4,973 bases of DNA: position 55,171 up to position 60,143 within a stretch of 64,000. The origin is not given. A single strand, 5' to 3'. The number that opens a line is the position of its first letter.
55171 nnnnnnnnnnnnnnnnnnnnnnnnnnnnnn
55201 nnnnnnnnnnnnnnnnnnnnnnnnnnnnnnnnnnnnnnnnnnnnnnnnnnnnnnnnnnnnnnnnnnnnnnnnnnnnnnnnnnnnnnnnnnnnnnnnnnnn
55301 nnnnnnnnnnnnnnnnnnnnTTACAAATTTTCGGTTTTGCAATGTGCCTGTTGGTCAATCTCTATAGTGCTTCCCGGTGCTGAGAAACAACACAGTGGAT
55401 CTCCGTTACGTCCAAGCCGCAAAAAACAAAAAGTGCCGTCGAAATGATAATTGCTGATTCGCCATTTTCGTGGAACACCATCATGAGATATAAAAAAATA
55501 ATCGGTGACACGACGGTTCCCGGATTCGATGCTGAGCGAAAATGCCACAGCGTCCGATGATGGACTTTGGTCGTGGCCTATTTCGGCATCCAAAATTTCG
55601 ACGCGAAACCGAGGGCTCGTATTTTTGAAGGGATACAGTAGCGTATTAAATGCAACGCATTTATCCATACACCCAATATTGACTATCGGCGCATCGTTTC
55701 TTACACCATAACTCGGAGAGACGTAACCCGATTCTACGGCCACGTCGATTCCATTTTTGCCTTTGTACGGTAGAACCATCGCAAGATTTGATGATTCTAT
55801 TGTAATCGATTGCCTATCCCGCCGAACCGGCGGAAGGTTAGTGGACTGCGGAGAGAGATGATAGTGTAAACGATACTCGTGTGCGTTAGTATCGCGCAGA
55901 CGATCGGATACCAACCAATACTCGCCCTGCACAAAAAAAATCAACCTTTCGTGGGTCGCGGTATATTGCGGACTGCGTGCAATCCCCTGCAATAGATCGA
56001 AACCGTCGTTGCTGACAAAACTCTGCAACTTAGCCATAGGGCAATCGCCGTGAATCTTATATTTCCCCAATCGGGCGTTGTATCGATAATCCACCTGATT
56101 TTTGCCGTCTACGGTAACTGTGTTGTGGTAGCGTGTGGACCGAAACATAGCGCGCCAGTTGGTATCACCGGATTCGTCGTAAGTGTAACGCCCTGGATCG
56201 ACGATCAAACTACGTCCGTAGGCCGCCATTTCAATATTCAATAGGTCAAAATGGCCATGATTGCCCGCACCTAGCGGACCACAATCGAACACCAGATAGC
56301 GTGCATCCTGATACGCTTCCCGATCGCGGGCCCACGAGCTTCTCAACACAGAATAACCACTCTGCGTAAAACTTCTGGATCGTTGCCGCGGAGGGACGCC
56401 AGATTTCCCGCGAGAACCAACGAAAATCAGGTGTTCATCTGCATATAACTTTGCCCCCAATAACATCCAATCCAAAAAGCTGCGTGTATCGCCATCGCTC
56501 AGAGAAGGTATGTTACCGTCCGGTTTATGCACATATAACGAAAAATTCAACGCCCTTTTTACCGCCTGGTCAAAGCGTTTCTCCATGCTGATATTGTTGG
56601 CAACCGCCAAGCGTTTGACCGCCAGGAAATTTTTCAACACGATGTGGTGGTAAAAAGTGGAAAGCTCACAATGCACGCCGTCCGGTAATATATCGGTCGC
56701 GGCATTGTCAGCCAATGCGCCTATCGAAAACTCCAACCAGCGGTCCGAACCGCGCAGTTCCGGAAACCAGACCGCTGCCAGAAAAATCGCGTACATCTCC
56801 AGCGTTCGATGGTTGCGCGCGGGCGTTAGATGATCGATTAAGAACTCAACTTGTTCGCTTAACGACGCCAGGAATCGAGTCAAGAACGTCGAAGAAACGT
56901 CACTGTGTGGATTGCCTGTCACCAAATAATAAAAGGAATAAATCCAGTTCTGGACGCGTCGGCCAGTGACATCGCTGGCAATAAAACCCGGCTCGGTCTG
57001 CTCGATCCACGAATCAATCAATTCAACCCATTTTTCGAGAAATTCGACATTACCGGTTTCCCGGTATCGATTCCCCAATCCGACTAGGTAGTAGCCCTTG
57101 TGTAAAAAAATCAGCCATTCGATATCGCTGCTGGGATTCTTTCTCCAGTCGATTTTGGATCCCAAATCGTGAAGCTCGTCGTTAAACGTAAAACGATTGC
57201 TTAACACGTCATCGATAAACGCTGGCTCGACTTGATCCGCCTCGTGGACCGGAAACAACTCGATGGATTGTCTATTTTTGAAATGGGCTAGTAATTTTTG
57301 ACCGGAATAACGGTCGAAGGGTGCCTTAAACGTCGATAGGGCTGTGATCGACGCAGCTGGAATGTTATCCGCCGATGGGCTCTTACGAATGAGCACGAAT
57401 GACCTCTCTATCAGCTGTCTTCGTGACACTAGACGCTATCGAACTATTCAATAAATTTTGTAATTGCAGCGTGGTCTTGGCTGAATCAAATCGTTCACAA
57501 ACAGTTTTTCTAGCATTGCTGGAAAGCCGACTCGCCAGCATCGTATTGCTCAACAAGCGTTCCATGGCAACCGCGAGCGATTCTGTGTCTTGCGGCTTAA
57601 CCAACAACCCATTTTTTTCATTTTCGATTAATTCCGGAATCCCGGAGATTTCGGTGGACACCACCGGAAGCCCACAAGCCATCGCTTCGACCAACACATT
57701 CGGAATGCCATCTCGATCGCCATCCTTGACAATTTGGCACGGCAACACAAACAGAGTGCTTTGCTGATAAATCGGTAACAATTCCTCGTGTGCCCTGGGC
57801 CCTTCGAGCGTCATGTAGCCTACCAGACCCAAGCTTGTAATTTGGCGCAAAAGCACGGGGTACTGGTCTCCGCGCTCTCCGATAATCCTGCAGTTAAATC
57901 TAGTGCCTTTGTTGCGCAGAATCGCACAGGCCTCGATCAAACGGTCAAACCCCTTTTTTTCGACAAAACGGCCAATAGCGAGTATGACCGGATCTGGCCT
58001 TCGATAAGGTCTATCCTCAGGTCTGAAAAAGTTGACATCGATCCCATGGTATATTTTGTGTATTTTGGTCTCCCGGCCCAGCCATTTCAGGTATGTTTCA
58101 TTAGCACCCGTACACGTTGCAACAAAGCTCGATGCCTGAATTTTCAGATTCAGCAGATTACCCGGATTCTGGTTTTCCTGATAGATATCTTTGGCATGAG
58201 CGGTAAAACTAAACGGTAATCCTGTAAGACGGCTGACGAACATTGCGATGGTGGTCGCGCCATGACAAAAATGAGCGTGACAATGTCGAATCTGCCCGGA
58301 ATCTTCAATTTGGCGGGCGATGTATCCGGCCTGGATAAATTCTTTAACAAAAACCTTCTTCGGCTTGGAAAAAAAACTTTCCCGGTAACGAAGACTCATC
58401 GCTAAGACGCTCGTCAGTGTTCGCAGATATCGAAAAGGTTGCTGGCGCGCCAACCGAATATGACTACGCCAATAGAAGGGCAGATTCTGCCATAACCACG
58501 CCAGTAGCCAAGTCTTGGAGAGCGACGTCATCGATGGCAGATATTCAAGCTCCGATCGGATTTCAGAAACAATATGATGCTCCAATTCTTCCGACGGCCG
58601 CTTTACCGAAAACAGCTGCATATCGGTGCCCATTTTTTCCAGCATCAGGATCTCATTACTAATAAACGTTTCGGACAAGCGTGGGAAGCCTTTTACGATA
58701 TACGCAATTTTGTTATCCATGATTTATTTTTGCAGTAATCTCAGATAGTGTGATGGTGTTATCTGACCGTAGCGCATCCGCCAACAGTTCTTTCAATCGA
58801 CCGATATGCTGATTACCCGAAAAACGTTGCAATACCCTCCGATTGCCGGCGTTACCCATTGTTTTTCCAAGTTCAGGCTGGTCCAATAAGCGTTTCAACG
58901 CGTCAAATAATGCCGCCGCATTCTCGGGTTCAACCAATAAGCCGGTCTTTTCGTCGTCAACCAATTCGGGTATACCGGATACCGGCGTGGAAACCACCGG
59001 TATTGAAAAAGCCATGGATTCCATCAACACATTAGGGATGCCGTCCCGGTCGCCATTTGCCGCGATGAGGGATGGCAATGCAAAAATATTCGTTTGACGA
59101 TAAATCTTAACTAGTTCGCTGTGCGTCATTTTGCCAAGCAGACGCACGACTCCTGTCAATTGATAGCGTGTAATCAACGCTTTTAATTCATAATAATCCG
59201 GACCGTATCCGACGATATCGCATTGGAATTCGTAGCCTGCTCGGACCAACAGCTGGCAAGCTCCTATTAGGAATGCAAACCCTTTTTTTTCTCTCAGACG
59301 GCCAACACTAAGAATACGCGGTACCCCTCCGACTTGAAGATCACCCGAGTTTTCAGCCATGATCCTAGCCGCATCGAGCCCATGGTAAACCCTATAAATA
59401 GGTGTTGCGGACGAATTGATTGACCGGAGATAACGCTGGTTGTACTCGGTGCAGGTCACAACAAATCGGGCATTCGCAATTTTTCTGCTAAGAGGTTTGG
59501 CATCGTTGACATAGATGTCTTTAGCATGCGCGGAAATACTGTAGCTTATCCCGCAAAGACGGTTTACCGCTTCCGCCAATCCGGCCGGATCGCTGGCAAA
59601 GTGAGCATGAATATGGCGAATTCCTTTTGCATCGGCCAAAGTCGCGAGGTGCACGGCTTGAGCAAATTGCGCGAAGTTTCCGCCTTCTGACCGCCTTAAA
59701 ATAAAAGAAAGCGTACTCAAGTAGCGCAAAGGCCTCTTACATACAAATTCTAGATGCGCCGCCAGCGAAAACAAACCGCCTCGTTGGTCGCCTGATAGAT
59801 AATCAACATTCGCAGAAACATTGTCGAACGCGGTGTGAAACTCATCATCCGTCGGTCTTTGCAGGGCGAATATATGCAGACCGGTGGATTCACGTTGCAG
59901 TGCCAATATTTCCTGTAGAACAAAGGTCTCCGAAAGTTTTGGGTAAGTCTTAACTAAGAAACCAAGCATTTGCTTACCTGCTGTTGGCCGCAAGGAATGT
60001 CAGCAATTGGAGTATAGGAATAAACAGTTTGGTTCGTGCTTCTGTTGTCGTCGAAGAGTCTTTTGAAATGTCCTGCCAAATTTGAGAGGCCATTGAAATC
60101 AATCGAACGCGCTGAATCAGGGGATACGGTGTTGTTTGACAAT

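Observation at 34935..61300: About 26-kb envelope-glycan cluster lacking every canonical assembly or export hallmark, but rich in kinase-fold proteins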

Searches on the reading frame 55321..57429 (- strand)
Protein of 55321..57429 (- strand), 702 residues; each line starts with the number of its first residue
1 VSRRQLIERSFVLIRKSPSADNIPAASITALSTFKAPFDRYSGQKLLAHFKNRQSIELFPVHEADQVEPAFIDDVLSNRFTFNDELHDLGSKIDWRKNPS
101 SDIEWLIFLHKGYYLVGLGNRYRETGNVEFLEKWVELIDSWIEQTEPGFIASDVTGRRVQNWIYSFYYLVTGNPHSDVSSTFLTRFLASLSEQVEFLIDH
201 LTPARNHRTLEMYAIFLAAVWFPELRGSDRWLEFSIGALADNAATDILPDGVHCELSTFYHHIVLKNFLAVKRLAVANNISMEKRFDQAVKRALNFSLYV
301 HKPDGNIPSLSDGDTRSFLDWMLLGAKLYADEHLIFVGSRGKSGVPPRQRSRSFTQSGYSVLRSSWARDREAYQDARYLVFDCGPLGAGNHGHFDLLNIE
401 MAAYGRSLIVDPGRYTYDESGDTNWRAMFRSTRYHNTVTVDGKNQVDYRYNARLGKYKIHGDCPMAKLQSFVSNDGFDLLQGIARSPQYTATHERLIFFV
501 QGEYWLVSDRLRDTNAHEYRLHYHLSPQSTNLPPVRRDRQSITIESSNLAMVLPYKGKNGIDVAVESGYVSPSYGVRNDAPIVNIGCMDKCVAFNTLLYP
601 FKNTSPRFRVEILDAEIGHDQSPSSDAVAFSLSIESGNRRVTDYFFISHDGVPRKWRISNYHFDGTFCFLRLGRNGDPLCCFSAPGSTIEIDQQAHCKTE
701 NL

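Call 6: search_protein_families(library=pfam, max_evalue=0.01, proteins=[window:55321-57429:-])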
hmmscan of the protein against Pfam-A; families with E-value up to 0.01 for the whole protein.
window:55321-57429:- (702 aa): 2 families
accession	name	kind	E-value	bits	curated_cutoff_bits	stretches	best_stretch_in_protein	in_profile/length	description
PF16889.11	Hepar_II_III_N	-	3.8e-42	145.3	22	1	42-317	27-317/340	Heparinase II/III N-terminus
PF07940.18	Hepar_II_III_C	-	7.5e-37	127.5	24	1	347-577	2-214/237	Heparinase II/III-like, C-terminal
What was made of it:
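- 55321..57396 (-): PL12 heparinase-III homologue, predicted cytoplasmic (near-core). Hepar_II_III_N+C hits (call 6).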

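Call 8: search_protein_families(library=ncbifam, max_evalue=0.001, proteins=[window:55321-57429:-])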
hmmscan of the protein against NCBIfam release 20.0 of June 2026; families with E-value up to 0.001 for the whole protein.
window:55321-57429:- (702 aa): 2 families
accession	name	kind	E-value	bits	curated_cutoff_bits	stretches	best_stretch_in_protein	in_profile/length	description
NF045573.1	Hepsulflyase_CFB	equivalog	3.2e-44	151.3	700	1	62-610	81-622/651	heparin-sulfate lyase HepC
NF045572.1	Hepsulflyase_bctds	equivalog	5e-31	108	600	1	91-611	139-677/706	heparin-sulfate lyase HepC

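Call 9: find_encoding_contigs(protein=window:55321-57429:-, flank=10000, max_places=4)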
Protein window:55321-57429:- (702 aa): no gene with exactly this product is on record in the collection.

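Call 19: search_solved_structures(query=window:55321-57429:-, max_evalue=0.01)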
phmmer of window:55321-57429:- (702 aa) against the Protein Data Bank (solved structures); distinct sequences matched with E-value up to 0.01: 4.
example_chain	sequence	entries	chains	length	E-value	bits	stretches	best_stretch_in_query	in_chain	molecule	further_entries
5jmd_A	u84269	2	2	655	6.5e-32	113.8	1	174-609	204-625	Heparinase III protein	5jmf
4mmh_A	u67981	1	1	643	7.5e-31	110.3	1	86-575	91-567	Heparinase III protein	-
4mmi_A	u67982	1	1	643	8.7e-31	110.1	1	86-575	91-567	Heparinase III protein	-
4fnv_A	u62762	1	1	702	2.2e-25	92.2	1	92-446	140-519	Heparinase III protein, heparitin sulfate lyase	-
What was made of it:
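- Checked: Hepar_II_III_N+C at 55321-57429, matching PDB heparinase III at E=6.5e-32 (call 19).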

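Call 41: search_solved_structures(query=A4, max_evalue=0.001, show_alignments=1)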
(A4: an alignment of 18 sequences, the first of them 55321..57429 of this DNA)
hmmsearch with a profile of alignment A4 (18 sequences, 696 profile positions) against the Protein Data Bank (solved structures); distinct sequences matched with E-value up to 0.001: 9.
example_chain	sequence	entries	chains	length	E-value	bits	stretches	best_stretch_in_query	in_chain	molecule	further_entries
4mmi_A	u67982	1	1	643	2e-59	204.7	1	64-609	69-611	Heparinase III protein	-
4mmh_A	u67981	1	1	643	2.4e-59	204.5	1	64-609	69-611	Heparinase III protein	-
5jmd_A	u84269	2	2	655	3.3e-57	197.4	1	32-613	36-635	Heparinase III protein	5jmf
4fnv_A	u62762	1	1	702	1.6e-42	148.9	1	35-610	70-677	Heparinase III protein, heparitin sulfate lyase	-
6jp4_A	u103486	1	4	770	2.1e-12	49.3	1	348-661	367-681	Alginate lyase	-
6jph_A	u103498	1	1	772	2.1e-12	49.3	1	348-661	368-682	Alginate lyase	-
6jpn_A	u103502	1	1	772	2.1e-12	49.3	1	348-661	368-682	Alginate lyase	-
3a0o_A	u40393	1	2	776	1.3e-08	36.8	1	363-520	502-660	Oligo alginate lyase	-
3afl_A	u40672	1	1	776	5.1e-07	31.5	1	363-520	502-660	Oligo alginate lyase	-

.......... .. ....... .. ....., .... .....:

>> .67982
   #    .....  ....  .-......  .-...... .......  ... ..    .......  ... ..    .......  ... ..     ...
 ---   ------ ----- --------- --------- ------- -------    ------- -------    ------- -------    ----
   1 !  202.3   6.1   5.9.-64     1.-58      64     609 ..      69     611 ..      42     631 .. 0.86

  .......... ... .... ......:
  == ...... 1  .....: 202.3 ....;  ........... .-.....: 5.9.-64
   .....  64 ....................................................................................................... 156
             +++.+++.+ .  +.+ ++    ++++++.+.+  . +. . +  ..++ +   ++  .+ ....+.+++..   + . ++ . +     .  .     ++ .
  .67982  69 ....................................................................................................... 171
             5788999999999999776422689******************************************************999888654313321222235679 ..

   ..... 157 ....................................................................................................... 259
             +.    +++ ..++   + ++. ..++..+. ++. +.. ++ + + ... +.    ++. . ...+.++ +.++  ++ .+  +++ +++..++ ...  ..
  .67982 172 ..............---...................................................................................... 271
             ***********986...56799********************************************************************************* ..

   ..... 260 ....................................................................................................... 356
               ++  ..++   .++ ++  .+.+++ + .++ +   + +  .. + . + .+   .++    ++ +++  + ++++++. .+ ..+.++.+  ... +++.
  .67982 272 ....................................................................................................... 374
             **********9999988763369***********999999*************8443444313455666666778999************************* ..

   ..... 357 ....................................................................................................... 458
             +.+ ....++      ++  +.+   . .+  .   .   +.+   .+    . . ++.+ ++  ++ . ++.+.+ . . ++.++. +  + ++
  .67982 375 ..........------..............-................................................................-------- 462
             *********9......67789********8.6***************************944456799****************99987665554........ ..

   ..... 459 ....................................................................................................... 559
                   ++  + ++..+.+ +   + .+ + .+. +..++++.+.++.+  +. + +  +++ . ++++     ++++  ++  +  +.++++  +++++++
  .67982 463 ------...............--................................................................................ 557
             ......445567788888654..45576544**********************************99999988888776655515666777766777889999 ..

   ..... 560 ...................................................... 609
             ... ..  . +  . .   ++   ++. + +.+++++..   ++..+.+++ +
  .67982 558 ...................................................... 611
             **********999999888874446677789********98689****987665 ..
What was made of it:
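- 55321..57396 (-): The family profile matches 4mmi/4mmh at E=2e-59 (call 41).
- On PL12 heparin-sulfate lyase (heparinase III): Calls 6, 19 and 41.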

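Call 86: search_protein_families(library=padloc, max_evalue=0.001, proteins=[window:55321-57396:-])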
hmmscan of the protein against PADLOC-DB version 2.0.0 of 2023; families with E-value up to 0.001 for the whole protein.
window:55321-57396:- (691 aa): 0 families

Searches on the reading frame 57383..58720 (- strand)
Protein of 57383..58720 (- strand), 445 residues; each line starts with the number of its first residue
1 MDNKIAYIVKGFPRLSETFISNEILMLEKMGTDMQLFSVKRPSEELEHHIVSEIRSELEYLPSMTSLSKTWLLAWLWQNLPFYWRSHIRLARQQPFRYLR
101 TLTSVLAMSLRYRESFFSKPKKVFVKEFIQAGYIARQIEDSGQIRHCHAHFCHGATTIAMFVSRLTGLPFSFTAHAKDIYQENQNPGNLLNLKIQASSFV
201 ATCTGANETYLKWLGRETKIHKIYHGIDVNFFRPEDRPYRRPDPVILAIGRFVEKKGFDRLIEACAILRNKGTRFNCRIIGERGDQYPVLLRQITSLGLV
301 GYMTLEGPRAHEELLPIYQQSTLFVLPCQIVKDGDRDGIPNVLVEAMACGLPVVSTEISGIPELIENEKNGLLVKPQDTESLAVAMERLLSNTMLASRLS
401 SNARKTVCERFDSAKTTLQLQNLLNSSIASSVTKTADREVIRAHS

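Call 6: search_protein_families(library=pfam, max_evalue=0.01, proteins=[window:57383-58720:-])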
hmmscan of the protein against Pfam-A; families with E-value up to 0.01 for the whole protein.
window:57383-58720:- (445 aa): 5 families
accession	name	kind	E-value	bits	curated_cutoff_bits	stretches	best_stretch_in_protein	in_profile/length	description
PF00534.26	Glycos_transf_1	-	1.2e-34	119.8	26.4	1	242-405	14-171/172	Glycosyl transferases group 1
PF13692.12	Glyco_trans_1_4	-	1.6e-33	116.3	27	1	244-392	2-142/142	Glycosyl transferases group 1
PF13524.12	Glyco_trans_1_2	-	1.5e-08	35.1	25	1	273-418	13-140/144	Glycosyl transferase-like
PF20706.3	GT4-conflict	-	4.5e-07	29.6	26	1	217-425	171-373/385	Family 4 Glycosyltransferase in conflict systems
PF13439.12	Glyco_transf_4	-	5.1e-05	23.8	28.5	1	143-230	72-169/170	Glycosyltransferase Family 4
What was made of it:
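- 57383..58720 (-): GT4b: retaining GT4 glycosyltransferase (core, most conserved). Glycos_transf_1 hit (call 6).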

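Call 8: search_protein_families(library=ncbifam, max_evalue=0.001, proteins=[window:57383-58720:-])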
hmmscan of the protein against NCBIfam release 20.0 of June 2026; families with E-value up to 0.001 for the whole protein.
window:57383-58720:- (445 aa): 34 families (the best 25 are shown)
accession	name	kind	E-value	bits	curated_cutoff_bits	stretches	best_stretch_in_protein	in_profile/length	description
NF041876.1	EPS_EpsE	equivalog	5.7e-55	187.1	400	1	5-417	1-386/389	exopolysaccharide biosynthesis GT4 family glycosyltransferase EpsE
TIGR04005.1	wcaL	equivalog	4.9e-33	114.6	537.6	1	219-425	198-404/406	colanic acid biosynthesis glycosyltransferase WcaL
TIGR03088.1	stp2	hypoth_equivalog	4.6e-30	104.9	409.05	1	151-425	87-371/374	TIGR03088 family PEP-CTERM/XrtA system glycosyltransferase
NF047684.1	TeichurnBiosyTuaC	equivalog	3.6e-19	69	550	1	146-423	111-385/391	teichuronic acid biosynthesis protein TuaC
TIGR03449.1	mycothiol_MshA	equivalog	3.6e-19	68.9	462.5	1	216-426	186-402/406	D-inositol-3-phosphate glycosyltransferase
TIGR03999.1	thiol_BshA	equivalog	1e-18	67.4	273.7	1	147-423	88-369/375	N-acetyl-alpha-D-glucosaminyl L-malate synthase BshA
TIGR02149.1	glgA_Coryne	subfamily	3.5e-16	59.3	302.4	1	195-413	144-376/391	glycogen synthase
TIGR04063.1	stp3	hypoth_equivalog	6e-16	58.3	442.05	1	201-419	163-387/397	TIGR04063 family PEP-CTERM/XrtA system glycosyltransferase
NF050063.1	ProtGlycPglJ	equivalog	7.8e-14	51.6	500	1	200-420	149-359/363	N-acetylgalactosamine-N,N'-diacetylbacillosaminyl-diphospho-undecaprenol 4-alpha-N-acetylgalactosaminyltransferase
TIGR04157.1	glyco_rSAM_CFB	subfamily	3e-13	49.6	400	1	242-422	226-404/406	TIGR04157 family glycosyltransferase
NF038298.1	EPS_HpsO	equivalog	3.7e-13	49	575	1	242-412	200-372/388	hormogonium polysaccharide biosynthesis glycosyltransferase HpsO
NF038229.1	Glyco4_Geo_Pelo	equivalog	6.2e-13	48.5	400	1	157-426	69-335/338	GPMC system family 4 glycosyltransferase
NF053787.1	GlcN_PG_synth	equivalog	4.9e-12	45.4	480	1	330-419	265-351/361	N-acetylglucosaminyl phosphatidylglycerol synthase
NF038295.1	EPS_HpsP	equivalog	5.9e-12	45.3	550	1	243-414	207-374/388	hormogonium polysaccharide biosynthesis glycosyltransferase HpsP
TIGR02472.1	sucr_P_syn_N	equivalog_domain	6.8e-12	44.9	576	1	339-411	353-425/439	sucrose-phosphate synthase, putative, glycosyltransferase domain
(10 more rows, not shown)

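Call 86: search_protein_families(library=padloc, max_evalue=0.001, proteins=[window:57383-58720:-])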
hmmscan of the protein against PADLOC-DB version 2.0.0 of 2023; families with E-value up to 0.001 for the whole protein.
window:57383-58720:- (445 aa): 0 families

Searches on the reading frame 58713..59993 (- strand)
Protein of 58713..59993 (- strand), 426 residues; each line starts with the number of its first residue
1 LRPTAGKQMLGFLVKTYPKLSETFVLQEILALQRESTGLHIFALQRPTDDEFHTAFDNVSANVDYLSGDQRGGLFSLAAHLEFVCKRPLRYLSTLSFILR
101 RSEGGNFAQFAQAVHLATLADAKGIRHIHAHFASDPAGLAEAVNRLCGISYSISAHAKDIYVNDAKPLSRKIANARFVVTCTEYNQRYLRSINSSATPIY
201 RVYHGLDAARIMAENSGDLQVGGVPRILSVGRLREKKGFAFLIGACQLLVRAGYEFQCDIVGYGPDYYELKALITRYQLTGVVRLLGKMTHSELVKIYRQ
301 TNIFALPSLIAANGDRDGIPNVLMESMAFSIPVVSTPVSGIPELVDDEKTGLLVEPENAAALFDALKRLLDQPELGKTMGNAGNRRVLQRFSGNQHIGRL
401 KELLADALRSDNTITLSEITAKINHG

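Call 6: search_protein_families(library=pfam, max_evalue=0.01, proteins=[window:58713-59993:-])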
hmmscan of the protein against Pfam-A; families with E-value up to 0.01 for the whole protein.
window:58713-59993:- (426 aa): 4 families
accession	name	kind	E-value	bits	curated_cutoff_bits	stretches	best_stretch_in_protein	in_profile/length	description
PF00534.26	Glycos_transf_1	-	2.8e-35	121.8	26.4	1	224-385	15-171/172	Glycosyl transferases group 1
PF13692.12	Glyco_trans_1_4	-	2.1e-32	112.8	27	1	225-371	2-141/142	Glycosyl transferases group 1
PF13524.12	Glyco_trans_1_2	-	1.1e-10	42.1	25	1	251-397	10-139/144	Glycosyl transferase-like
PF13439.12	Glyco_transf_4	-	0.00026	21.5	28.5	1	107-210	55-170/170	Glycosyltransferase Family 4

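Call 8: search_protein_families(library=ncbifam, max_evalue=0.001, proteins=[window:58713-59993:-])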
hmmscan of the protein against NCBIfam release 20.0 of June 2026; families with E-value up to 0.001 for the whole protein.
window:58713-59993:- (426 aa): 34 families (the best 25 are shown)
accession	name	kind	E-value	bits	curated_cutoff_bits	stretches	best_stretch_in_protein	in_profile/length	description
NF041876.1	EPS_EpsE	equivalog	2e-53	182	400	1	10-394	1-383/389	exopolysaccharide biosynthesis GT4 family glycosyltransferase EpsE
TIGR04005.1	wcaL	equivalog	4.4e-41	141.1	537.6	1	11-392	4-391/406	colanic acid biosynthesis glycosyltransferase WcaL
TIGR03088.1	stp2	hypoth_equivalog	4.4e-28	98.4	409.05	1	176-403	139-369/374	TIGR03088 family PEP-CTERM/XrtA system glycosyltransferase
NF047684.1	TeichurnBiosyTuaC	equivalog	9.4e-21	74.2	550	1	125-403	109-385/391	teichuronic acid biosynthesis protein TuaC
TIGR02149.1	glgA_Coryne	subfamily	6.6e-20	71.6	302.4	1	224-394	204-377/391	glycogen synthase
NF050063.1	ProtGlycPglJ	equivalog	1.6e-17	63.8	500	1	195-388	166-348/363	N-acetylgalactosamine-N,N'-diacetylbacillosaminyl-diphospho-undecaprenol 4-alpha-N-acetylgalactosaminyltransferase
NF038229.1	Glyco4_Geo_Pelo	equivalog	1.6e-17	63.5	400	1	128-408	62-337/338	GPMC system family 4 glycosyltransferase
TIGR03999.1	thiol_BshA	equivalog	5.5e-17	61.7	273.7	1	260-404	234-370/375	N-acetyl-alpha-D-glucosaminyl L-malate synthase BshA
TIGR03449.1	mycothiol_MshA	equivalog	1.2e-15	57.3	462.5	1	227-407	223-403/406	D-inositol-3-phosphate glycosyltransferase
TIGR04063.1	stp3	hypoth_equivalog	1.7e-15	56.8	442.05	1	230-400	219-388/397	TIGR04063 family PEP-CTERM/XrtA system glycosyltransferase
NF038298.1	EPS_HpsO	equivalog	1.8e-13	50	575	1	229-392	206-372/388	hormogonium polysaccharide biosynthesis glycosyltransferase HpsO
NF047881.1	glyco_SdgB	exception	5e-13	48.6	800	1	226-397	323-486/496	serine-aspartate repeat adhesin O-glycosyltransferase SdgB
TIGR04157.1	glyco_rSAM_CFB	subfamily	8.5e-13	48.1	400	1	227-391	230-393/406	TIGR04157 family glycosyltransferase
NF047880.1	glyco_SdgA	exception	1.9e-12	46.5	800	1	166-382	260-466/488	serine-aspartate repeat adhesin O-glycosyltransferase SdgA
NF050056.1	ProtGlycPglH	equivalog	6.1e-12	45.3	600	1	227-386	182-333/354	GalNAc-alpha-(1->4)-GalNAc-alpha-(1->3)-diNAcBac-PP-undecaprenol alpha-1,4-N-acetyl-D-galactosaminyltransferase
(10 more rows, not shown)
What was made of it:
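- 58713..59969 (-): GT4a: retaining GT4 glycosyltransferase (frequent accessory). Glycos_transf_1 hit; EpsE/WcaL-like but below cut-off (calls 6, 8).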

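Call 86: search_protein_families(library=padloc, max_evalue=0.001, proteins=[window:58713-59969:-])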
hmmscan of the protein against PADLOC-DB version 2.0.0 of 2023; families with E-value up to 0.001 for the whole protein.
window:58713-59969:- (418 aa): 0 families
